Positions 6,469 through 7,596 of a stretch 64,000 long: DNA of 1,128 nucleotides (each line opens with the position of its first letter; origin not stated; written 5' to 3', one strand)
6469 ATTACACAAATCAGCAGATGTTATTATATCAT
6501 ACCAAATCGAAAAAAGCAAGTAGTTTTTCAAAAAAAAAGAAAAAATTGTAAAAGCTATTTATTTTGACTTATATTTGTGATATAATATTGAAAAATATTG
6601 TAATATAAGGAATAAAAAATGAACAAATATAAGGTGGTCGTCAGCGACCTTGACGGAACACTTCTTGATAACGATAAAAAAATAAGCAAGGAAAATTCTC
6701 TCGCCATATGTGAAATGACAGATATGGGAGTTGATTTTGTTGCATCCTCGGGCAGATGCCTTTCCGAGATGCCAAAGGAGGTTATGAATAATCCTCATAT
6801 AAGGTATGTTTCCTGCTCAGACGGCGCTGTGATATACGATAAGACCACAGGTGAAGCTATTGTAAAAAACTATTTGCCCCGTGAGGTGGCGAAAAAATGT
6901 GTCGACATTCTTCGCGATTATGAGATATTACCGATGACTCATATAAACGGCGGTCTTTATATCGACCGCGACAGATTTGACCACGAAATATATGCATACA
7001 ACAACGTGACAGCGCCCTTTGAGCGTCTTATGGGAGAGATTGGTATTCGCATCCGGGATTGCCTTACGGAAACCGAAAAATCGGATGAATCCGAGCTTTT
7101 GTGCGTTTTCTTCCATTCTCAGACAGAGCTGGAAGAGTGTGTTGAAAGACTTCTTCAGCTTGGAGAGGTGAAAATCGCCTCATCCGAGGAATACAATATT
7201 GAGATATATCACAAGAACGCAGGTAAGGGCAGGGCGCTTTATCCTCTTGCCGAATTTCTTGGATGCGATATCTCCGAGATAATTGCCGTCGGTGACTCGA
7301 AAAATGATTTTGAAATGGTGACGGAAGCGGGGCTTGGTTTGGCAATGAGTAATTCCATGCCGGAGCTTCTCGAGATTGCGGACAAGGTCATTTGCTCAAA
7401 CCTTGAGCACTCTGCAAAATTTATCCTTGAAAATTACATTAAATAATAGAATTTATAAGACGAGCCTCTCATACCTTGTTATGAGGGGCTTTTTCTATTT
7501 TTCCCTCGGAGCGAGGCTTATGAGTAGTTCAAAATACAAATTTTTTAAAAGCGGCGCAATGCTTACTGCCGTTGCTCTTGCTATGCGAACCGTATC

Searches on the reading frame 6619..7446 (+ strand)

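Call 83: search_protein_families(library=pfam, proteins=[window:6619-7446:+], max_evalue=0.00001)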
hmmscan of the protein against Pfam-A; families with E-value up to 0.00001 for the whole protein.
window:6619-7446:+ (275 aa): 2 families
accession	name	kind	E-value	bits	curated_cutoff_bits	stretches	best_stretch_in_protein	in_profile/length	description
PF08282.18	Hydrolase_3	-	2.6e-49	168.7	20.9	1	7-264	1-249/255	haloacid dehalogenase-like hydrolase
PF05116.19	S6PP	-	3.2e-15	56.8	20.3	1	149-255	107-218/247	Sucrose-6F-phosphate phosphohydrolase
